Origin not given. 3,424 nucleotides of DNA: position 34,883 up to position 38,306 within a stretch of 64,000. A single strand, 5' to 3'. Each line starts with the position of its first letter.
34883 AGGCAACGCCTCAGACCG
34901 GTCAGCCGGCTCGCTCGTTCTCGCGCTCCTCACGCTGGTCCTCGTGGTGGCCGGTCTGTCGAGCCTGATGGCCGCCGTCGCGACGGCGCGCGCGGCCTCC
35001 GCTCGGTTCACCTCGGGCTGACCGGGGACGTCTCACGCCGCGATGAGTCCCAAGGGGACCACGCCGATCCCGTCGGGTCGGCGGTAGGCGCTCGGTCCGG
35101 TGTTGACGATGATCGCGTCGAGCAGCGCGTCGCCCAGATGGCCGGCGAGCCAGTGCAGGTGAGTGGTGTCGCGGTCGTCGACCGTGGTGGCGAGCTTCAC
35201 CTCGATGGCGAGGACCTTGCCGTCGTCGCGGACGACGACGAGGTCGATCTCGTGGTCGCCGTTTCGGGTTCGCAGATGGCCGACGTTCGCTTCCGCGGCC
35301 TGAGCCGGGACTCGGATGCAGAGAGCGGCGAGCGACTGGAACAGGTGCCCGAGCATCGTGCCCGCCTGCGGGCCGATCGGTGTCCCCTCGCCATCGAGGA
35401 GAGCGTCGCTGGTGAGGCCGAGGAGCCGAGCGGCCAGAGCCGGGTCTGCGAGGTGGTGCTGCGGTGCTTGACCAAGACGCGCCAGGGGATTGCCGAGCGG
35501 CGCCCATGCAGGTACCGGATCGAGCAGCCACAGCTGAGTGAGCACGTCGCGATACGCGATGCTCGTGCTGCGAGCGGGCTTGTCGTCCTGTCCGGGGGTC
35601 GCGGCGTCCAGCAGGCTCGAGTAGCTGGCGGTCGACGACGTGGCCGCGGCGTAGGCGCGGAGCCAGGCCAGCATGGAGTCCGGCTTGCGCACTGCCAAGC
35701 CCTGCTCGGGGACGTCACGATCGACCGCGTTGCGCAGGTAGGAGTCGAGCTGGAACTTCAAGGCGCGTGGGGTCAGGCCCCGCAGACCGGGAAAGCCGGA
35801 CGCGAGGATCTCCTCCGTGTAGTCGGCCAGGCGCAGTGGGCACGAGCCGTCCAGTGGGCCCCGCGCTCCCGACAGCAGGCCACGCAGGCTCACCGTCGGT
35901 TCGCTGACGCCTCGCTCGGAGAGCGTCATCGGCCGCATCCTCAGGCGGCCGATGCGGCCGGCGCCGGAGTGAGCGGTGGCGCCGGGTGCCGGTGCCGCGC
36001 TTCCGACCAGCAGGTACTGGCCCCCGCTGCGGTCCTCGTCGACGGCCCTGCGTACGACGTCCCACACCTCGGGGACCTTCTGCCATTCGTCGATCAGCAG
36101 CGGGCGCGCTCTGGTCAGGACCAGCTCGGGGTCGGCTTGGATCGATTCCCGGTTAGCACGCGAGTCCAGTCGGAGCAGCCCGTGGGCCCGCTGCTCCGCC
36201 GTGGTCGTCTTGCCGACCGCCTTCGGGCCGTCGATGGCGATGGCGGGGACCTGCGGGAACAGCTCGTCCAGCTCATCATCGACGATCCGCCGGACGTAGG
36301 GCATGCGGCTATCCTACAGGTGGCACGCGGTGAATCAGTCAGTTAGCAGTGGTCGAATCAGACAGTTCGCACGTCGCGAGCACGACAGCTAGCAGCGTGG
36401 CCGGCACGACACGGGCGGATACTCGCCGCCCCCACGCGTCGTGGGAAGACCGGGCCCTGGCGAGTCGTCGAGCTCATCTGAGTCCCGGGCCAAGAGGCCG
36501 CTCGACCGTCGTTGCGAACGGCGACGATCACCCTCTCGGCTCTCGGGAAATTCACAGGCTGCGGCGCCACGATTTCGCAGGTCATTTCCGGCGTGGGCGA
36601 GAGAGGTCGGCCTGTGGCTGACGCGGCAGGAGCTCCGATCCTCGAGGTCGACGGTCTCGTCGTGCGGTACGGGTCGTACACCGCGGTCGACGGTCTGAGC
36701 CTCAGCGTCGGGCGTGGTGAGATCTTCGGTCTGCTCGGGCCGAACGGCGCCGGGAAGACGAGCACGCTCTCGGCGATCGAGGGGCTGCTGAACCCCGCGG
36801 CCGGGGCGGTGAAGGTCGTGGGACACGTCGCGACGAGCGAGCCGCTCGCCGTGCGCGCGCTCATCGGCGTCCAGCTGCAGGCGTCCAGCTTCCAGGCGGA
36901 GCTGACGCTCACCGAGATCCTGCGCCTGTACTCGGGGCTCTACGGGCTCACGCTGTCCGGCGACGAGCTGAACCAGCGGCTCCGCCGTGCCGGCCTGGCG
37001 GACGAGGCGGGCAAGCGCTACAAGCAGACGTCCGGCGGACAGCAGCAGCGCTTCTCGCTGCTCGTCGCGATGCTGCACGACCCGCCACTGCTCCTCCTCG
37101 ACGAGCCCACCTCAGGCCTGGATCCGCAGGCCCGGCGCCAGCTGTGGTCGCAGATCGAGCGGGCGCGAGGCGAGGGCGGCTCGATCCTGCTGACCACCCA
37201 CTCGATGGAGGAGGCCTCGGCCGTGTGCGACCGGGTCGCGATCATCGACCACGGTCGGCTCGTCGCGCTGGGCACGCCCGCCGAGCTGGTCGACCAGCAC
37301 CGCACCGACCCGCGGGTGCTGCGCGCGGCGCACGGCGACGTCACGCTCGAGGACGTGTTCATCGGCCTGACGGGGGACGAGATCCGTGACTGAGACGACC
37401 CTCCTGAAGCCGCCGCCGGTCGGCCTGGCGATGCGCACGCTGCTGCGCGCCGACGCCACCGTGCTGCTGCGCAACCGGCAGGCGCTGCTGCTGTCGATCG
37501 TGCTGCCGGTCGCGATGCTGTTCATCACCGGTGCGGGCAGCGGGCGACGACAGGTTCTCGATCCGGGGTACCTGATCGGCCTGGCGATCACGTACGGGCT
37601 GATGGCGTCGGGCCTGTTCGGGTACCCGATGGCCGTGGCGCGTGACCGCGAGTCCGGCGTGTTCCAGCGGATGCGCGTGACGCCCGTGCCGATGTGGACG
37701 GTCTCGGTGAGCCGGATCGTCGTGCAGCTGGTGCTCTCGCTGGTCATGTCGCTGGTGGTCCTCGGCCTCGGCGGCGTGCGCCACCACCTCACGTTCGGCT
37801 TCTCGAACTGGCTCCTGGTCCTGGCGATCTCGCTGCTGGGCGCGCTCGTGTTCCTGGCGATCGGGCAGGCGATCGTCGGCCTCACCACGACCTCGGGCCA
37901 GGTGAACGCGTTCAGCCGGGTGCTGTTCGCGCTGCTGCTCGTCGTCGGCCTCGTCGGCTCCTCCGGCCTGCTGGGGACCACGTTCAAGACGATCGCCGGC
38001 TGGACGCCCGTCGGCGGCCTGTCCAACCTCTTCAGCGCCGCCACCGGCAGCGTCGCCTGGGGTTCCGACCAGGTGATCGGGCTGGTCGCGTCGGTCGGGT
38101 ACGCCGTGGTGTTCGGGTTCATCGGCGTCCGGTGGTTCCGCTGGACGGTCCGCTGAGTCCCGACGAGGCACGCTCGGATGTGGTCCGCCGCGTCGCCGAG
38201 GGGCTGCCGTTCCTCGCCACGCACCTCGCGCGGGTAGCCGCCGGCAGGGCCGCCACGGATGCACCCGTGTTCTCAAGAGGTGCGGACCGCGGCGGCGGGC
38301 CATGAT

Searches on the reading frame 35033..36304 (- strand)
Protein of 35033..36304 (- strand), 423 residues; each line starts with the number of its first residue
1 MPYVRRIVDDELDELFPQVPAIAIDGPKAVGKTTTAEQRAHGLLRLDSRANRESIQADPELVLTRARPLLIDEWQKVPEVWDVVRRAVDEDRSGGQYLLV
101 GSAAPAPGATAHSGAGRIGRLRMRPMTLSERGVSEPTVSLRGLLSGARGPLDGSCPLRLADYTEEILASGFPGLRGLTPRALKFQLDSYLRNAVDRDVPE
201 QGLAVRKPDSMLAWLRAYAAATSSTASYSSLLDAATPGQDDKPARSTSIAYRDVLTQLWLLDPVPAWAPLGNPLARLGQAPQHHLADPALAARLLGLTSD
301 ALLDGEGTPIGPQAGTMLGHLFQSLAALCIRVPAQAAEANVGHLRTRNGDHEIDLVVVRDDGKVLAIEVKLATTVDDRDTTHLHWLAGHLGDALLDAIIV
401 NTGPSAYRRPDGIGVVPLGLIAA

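Call 12: search_protein_families(library=pfam, proteins=[window:35033-36304:-], max_evalue=0.01)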
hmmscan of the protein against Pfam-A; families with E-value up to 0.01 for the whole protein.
window:35033-36304:- (423 aa): 2 families
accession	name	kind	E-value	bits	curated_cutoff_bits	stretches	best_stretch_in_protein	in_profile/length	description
PF13635.12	DUF4143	-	1.2e-19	71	28.1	1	196-371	2-159/160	Domain of unknown function (DUF4143)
PF13173.12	AAA_14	-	9.5e-14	51.9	27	1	20-130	3-127/129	AAA domain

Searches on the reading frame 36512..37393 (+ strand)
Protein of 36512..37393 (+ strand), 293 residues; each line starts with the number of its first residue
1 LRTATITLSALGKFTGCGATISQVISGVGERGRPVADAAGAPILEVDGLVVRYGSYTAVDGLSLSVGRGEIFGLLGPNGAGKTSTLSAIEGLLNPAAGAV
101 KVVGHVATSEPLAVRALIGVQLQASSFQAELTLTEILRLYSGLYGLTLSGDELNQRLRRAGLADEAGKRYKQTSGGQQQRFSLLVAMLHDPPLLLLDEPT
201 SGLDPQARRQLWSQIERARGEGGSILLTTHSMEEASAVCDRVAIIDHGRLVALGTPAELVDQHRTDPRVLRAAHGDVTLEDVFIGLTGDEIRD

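Call 12: search_protein_families(library=pfam, proteins=[window:36512-37393:+], max_evalue=0.01)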
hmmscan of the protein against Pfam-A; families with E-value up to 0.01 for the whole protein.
window:36512-37393:+ (293 aa): 6 families
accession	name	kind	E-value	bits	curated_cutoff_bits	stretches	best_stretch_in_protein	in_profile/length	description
PF00005.33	ABC_tran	-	4.6e-26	92.5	25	1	60-201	2-137/137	ABC transporter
PF13304.12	AAA_21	-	9.6e-17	62.4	27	2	174-233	239-301/304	AAA domain, putative AbiEii toxin, Type IV TA system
PF02463.25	SMC_N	-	7e-06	26.1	40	1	73-235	28-202/220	RecF/RecN/SMC N terminal domain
PF13514.12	AAA_27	-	0.00013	22.1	22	1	51-93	9-50/206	AAA domain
PF13175.12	AAA_15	-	0.00014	22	32.1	0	74-96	28-50/374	AAA ATPase domain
PF13476.12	AAA_23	-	0.0091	17.1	27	0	70-92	20-42/201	AAA domain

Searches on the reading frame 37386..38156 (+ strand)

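Call 12: search_protein_families(library=pfam, proteins=[window:37386-38156:+], max_evalue=0.01)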
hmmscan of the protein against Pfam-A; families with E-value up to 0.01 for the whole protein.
window:37386-38156:+ (256 aa): 2 families
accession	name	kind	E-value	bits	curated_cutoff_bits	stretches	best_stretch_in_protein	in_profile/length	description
PF01061.29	ABC2_membrane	-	5.8e-14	52.6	26.9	1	17-187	4-176/211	ABC-2 type transporter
PF12698.13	ABC2_membrane_3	-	1.3e-11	44.6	31.6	1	62-248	163-346/347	ABC-2 family transporter protein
